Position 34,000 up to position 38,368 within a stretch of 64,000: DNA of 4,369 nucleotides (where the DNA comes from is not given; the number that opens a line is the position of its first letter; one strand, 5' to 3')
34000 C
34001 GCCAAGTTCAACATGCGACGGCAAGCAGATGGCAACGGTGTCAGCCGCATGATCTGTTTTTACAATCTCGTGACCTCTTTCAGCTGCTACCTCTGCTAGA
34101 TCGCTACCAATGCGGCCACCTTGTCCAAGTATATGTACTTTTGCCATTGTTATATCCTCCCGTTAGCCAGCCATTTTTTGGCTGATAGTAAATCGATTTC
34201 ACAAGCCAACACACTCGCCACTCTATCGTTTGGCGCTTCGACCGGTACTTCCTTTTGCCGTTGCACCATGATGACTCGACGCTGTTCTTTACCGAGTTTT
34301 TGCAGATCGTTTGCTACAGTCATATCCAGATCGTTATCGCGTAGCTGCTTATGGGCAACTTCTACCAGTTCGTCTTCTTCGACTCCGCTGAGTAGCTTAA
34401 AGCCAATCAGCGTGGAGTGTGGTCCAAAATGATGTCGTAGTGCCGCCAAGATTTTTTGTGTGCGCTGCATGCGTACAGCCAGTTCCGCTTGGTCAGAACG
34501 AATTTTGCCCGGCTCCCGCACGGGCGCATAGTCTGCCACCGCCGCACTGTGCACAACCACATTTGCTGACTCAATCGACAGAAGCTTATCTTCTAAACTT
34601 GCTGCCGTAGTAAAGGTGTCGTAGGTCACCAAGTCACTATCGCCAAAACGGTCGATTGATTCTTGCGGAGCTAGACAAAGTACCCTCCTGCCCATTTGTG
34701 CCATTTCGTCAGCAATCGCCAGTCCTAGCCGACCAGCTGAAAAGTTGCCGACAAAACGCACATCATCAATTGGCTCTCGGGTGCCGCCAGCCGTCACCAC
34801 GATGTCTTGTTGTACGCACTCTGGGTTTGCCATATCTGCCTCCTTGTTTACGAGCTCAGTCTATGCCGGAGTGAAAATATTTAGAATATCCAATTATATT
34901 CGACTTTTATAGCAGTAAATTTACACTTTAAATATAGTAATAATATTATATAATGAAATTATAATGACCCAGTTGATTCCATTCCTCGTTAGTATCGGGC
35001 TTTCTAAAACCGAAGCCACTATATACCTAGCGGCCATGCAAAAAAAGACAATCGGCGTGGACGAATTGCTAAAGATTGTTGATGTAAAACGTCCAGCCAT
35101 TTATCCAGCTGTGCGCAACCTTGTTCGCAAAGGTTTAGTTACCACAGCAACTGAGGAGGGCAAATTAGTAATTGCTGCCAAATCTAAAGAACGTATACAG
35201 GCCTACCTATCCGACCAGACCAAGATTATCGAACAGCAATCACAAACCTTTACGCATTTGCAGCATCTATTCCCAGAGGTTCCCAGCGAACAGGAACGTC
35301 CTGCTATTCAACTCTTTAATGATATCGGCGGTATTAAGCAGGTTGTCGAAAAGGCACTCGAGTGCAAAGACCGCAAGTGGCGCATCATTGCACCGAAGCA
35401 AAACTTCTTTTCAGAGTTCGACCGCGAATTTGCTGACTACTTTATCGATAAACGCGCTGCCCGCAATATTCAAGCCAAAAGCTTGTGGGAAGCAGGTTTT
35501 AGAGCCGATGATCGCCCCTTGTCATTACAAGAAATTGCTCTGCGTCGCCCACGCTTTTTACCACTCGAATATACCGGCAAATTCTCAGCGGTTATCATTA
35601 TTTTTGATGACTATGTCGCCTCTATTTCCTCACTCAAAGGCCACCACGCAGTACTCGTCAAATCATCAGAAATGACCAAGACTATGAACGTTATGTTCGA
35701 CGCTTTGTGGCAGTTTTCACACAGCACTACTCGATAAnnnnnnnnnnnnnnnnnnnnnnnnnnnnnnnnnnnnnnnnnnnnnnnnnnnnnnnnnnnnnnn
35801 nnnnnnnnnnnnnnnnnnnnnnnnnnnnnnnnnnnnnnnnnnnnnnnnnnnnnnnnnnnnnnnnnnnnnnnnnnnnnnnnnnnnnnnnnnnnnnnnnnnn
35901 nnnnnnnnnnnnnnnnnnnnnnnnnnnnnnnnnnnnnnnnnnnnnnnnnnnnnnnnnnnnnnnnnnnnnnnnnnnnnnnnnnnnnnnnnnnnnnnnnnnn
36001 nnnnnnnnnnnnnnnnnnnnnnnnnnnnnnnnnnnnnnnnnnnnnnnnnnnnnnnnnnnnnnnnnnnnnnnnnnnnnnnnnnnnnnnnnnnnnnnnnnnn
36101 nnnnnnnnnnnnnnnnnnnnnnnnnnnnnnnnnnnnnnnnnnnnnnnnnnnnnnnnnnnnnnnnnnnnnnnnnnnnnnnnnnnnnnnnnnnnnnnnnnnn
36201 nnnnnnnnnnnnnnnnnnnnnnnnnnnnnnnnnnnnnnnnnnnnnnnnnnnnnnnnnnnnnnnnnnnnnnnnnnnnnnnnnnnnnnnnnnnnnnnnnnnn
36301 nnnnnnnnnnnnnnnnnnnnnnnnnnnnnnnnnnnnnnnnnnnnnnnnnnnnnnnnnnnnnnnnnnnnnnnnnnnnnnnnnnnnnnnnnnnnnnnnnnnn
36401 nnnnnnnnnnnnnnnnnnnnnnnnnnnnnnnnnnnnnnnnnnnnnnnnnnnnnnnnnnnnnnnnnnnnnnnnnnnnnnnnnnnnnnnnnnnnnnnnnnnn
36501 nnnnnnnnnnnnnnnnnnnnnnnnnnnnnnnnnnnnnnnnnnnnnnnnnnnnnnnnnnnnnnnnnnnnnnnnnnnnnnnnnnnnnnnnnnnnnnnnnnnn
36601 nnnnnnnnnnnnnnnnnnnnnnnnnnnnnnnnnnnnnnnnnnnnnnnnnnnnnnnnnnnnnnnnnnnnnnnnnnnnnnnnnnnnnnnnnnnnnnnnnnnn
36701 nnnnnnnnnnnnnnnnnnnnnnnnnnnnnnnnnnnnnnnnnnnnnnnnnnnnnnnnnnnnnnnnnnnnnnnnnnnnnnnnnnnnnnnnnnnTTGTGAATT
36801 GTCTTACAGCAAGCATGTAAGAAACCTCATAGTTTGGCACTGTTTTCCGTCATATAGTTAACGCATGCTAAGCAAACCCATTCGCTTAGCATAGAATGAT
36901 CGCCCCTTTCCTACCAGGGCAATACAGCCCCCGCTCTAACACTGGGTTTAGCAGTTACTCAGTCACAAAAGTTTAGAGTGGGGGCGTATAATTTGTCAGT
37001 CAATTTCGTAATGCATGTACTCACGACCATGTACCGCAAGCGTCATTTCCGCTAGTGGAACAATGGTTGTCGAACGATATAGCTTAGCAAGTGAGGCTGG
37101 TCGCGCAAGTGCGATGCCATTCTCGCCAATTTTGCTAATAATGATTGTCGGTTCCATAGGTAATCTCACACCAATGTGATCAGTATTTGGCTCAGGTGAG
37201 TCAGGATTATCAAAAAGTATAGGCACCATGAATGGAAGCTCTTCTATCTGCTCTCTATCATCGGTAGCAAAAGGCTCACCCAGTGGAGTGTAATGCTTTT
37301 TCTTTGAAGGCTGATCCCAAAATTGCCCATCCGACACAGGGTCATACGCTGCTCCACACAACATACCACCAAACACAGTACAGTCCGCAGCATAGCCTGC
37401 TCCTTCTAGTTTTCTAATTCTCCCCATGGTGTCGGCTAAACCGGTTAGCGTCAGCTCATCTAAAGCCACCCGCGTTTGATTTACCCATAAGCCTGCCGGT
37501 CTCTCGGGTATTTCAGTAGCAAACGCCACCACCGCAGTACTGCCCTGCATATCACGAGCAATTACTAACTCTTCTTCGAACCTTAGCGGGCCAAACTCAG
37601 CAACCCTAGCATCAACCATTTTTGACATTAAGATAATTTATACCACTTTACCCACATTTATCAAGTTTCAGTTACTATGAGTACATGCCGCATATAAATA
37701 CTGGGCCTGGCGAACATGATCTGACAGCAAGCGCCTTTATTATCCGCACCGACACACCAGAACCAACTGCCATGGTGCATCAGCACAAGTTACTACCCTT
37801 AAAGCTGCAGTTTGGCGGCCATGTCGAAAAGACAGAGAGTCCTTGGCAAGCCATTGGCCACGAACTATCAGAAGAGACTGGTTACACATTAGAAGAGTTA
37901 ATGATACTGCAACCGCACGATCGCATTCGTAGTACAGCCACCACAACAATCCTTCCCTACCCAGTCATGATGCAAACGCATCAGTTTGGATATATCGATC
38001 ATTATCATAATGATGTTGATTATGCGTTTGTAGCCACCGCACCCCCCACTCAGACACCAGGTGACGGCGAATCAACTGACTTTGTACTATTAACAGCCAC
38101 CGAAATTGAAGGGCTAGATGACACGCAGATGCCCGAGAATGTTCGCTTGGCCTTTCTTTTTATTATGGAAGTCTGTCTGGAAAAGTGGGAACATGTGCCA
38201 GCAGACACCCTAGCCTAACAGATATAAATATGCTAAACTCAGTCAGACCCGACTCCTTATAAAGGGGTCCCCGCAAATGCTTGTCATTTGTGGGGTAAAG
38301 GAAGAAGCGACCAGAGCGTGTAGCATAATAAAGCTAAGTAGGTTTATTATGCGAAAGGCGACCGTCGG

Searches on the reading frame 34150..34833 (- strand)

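Call 60: search_protein_families(library=pfam, proteins=[window:34150-34833:-], max_evalue=0.00001)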
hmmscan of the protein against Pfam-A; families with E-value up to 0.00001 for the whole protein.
window:34150-34833:- (227 aa): 1 family
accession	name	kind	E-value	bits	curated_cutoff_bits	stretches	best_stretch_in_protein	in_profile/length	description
PF04127.22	DFP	-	6.7e-38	130.8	22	1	8-187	3-183/186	DNA/pantothenate metabolism flavoprotein C-terminal domain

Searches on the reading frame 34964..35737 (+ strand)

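Call 60: search_protein_families(library=pfam, proteins=[window:34964-35737:+], max_evalue=0.00001)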
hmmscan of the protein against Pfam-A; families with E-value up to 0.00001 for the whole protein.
window:34964-35737:+ (257 aa): 1 family
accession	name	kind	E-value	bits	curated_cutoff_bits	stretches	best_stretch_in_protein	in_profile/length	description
PF01978.25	TrmB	-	1.7e-10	41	25.6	1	10-67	3-60/68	Sugar-specific transcriptional regulator TrmB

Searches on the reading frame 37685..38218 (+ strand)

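Call 60: search_protein_families(library=pfam, proteins=[window:37685-38218:+], max_evalue=0.00001)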
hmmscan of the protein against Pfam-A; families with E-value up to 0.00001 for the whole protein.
window:37685-38218:+ (177 aa): 1 family
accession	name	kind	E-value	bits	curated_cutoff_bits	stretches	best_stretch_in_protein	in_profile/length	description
PF00293.34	NUDIX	-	3e-07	30.9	21.1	1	43-141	34-118/134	NUDIX domain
